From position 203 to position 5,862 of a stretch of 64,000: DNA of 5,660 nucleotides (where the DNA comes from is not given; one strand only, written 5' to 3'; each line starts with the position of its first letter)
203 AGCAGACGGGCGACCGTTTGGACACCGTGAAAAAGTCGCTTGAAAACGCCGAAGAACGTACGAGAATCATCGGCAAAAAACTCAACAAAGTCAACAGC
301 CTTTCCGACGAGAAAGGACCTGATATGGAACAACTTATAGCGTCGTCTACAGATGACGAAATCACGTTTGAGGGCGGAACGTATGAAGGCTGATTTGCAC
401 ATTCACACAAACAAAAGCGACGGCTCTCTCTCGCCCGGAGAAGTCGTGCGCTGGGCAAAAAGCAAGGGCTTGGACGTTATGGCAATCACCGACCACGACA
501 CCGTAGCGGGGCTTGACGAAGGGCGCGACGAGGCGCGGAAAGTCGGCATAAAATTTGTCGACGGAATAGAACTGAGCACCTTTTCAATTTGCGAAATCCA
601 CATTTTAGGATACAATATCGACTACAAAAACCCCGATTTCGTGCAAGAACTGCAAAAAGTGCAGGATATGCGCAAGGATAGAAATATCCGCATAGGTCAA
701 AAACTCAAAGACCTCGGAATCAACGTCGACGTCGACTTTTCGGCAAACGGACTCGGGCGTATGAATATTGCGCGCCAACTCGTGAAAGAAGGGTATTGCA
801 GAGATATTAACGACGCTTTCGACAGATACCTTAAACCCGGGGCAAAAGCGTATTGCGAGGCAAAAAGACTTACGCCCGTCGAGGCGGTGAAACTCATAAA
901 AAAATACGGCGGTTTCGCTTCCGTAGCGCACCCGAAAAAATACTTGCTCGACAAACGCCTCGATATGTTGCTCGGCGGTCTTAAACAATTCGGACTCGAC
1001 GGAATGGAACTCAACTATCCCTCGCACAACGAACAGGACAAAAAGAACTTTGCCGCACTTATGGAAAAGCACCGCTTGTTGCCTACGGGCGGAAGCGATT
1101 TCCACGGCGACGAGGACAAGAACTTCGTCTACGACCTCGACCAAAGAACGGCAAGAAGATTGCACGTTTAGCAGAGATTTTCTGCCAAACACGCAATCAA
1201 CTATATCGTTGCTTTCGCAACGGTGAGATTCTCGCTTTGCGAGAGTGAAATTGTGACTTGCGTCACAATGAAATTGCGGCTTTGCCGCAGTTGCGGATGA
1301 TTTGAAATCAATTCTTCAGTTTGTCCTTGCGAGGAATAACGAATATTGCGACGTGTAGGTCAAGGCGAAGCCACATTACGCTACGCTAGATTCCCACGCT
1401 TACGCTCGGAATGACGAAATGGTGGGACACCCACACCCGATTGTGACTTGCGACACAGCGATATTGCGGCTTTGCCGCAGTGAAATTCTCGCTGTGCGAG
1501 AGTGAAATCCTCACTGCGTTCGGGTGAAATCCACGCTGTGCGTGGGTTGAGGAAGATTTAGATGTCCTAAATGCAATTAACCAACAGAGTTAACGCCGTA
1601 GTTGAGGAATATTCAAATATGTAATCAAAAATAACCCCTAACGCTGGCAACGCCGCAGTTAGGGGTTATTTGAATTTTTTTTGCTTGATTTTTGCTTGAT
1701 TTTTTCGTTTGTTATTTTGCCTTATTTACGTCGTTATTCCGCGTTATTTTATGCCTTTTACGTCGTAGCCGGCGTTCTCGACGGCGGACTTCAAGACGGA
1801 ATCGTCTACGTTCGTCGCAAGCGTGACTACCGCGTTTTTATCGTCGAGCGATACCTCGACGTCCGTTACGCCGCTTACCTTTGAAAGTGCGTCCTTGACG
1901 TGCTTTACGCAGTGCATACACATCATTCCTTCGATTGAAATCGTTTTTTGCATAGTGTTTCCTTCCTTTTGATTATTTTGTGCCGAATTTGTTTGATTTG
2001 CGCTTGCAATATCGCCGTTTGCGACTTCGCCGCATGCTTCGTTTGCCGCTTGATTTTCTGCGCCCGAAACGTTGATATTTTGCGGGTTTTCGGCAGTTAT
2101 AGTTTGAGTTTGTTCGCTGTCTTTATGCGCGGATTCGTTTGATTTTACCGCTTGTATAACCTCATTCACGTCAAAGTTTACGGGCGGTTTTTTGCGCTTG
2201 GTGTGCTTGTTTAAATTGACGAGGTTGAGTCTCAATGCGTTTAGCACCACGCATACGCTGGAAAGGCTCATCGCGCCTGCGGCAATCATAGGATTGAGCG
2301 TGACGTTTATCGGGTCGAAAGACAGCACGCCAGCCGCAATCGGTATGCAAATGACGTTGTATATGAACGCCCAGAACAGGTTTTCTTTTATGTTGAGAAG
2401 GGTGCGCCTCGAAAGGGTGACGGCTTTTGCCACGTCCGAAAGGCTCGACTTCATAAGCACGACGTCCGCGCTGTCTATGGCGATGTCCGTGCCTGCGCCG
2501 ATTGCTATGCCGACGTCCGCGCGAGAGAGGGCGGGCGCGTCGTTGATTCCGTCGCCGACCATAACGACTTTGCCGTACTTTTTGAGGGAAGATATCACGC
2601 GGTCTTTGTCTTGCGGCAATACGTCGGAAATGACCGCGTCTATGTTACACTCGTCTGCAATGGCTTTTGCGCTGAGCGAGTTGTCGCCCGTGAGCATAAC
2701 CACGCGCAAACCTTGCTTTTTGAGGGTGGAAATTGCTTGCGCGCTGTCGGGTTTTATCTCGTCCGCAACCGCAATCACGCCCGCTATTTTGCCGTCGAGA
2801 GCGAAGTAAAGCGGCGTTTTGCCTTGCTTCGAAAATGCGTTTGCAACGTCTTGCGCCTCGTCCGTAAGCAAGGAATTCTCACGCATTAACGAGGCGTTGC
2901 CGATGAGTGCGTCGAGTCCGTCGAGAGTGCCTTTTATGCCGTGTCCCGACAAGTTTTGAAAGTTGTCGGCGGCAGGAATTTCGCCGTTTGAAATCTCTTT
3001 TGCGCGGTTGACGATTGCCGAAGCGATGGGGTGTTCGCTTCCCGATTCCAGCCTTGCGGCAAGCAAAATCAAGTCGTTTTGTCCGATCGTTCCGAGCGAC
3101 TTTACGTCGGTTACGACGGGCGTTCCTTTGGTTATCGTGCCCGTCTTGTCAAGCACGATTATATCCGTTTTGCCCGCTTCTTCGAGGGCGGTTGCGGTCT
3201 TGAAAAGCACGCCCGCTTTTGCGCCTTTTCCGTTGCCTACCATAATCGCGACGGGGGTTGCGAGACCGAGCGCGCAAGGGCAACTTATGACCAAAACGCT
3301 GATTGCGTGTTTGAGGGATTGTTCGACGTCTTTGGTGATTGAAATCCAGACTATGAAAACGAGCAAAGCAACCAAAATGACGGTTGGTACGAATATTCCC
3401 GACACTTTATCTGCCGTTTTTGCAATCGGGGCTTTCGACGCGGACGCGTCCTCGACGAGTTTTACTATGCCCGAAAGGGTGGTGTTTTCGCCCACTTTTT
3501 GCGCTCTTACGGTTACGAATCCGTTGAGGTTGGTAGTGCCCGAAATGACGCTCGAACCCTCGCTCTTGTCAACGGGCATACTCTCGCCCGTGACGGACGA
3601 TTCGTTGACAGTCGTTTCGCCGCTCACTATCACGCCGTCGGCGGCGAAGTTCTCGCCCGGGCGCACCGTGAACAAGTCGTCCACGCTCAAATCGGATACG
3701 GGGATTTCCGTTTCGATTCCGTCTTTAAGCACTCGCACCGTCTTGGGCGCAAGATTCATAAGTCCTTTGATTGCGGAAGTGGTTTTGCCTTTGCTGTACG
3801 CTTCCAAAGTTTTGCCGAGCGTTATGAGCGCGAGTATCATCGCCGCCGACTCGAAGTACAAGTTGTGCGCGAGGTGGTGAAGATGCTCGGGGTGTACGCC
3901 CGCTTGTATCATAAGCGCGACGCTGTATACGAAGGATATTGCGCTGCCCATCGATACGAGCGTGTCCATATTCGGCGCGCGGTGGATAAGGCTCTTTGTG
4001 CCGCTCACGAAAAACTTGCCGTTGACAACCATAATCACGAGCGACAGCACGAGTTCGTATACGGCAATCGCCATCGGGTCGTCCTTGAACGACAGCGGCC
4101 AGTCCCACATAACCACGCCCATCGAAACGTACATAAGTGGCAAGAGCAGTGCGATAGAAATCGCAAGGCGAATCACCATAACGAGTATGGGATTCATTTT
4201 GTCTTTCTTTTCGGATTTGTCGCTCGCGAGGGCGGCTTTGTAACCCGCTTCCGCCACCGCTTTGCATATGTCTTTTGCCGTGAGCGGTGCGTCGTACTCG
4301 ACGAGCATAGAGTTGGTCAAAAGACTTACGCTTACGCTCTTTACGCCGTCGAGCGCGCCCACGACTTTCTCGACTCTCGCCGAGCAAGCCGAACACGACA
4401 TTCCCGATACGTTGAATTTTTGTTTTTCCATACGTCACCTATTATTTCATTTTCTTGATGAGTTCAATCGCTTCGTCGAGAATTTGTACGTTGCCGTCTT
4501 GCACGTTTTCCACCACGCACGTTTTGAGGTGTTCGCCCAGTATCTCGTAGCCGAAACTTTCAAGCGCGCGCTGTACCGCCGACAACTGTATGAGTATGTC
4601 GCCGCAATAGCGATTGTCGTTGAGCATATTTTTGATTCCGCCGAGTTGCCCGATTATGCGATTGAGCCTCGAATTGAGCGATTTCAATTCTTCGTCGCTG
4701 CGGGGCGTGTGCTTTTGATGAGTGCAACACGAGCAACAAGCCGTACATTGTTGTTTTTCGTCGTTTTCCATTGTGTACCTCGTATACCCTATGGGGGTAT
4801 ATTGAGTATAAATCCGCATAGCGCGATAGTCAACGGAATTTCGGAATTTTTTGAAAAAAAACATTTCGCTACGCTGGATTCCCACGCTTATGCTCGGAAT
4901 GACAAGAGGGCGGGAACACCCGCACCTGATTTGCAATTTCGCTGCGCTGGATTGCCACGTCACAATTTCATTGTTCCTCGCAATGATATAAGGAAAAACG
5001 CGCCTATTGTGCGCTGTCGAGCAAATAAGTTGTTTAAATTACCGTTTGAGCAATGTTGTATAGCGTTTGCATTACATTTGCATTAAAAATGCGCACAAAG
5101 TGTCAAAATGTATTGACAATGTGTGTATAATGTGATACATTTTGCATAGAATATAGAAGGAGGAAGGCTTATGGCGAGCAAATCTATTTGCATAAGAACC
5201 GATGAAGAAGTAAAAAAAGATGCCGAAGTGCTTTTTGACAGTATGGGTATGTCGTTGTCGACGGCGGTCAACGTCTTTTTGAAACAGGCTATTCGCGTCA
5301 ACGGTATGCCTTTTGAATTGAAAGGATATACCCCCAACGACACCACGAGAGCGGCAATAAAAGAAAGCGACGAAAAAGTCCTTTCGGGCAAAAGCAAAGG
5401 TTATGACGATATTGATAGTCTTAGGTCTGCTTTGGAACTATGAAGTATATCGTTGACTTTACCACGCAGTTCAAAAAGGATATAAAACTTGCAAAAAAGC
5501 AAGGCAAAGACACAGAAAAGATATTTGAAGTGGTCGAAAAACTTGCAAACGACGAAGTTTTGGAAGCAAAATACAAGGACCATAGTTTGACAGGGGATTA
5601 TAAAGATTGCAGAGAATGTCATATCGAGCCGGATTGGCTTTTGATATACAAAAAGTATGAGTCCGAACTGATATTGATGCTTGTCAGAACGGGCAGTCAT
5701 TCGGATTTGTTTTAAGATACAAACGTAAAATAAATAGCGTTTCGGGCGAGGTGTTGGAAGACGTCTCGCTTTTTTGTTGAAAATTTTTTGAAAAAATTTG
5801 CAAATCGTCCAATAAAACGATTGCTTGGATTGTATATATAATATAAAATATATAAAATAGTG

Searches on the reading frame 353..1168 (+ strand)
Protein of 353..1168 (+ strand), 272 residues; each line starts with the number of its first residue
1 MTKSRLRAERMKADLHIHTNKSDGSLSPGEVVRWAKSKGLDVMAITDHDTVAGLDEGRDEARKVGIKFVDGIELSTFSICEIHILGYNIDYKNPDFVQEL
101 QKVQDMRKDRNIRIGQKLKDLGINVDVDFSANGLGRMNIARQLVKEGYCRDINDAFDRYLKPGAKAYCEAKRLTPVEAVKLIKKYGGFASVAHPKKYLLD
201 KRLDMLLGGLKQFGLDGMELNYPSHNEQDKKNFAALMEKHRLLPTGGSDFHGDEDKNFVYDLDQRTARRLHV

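Call 12: search_protein_families(library=pfam, proteins=[window:353-1168:+], max_evalue=0.0001)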
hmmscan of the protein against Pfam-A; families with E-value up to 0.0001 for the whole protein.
window:353-1168:+ (272 aa): 1 family
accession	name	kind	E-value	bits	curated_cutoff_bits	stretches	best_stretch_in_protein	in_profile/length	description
PF02811.25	PHP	-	2.9e-12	47.7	26.4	1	14-77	1-66/164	PHP domain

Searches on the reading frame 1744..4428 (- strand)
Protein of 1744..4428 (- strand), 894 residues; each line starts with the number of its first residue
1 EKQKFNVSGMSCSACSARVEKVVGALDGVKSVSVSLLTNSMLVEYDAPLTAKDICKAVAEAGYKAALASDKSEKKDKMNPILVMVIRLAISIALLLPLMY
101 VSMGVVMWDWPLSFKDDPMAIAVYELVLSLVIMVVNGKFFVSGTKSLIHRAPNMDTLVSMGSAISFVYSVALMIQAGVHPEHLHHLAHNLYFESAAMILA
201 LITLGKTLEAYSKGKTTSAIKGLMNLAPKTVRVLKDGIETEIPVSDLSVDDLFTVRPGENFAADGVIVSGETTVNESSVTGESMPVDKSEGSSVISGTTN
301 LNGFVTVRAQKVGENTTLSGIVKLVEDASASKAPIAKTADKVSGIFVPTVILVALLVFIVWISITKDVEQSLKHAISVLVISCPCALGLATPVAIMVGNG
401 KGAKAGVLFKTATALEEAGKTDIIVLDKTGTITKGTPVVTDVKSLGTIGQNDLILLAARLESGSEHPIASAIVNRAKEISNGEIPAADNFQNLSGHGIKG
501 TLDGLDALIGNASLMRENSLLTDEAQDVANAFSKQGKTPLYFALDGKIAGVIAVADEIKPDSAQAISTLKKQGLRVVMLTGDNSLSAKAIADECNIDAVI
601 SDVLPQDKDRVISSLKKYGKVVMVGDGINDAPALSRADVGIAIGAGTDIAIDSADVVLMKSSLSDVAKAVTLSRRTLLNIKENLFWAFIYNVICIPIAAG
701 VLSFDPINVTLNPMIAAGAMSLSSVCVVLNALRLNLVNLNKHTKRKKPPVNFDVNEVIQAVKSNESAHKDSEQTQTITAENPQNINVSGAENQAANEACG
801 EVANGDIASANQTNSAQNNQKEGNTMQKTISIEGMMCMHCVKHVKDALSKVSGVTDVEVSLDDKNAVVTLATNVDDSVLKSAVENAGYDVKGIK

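Call 12: search_protein_families(library=pfam, proteins=[window:1744-4428:-], max_evalue=0.0001)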
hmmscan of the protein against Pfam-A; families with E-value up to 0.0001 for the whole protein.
window:1744-4428:- (894 aa): 4 families
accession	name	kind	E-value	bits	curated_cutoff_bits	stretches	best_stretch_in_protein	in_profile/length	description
PF00122.25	E1-E2_ATPase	-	1.2e-57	194.8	28.1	1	226-404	2-180/181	E1-E2 ATPase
PF00702.32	Hydrolase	-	1.7e-35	123.6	26.4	1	422-638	2-191/191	haloacid dehalogenase-like hydrolase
PF00403.32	HMA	-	3.3e-31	107.9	24.8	2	5-64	2-62/62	Heavy-metal-associated domain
PF08282.18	Hydrolase_3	-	4.1e-05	23.9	20.9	0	620-667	205-252/255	haloacid dehalogenase-like hydrolase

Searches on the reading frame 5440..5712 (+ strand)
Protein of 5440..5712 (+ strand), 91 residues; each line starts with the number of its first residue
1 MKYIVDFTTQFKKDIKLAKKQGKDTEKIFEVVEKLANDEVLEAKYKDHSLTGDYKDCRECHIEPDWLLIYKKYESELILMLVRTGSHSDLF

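Call 8: search_protein_families(library=pfam, proteins=[window:5440-5712:+], max_evalue=1)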
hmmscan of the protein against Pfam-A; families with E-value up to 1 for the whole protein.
window:5440-5712:+ (91 aa): 5 families
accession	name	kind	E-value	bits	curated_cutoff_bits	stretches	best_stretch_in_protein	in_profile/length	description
PF15738.11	YafQ_toxin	-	8.2e-36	122.6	30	1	5-91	3-87/88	Bacterial toxin of type II toxin-antitoxin system, YafQ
PF05016.21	ParE_toxin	-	4.9e-09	37.1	23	1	5-90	1-88/89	ParE toxin of type II toxin-antitoxin system, parDE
PF19702.4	DUF6200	-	0.031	14.4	26.9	1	4-42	19-58/76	Family of unknown function (DUF6200)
PF20020.4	DUF6431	-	0.038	14.3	26.6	1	56-85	37-67/82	Domain of unknown function (DUF6431)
PF22113.1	Mtrc-MtrF_II-IV_dom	-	0.17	11.8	30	1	37-66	64-93/176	Outer membrane cytochrome MtrC/MtrF-like, domains II/IV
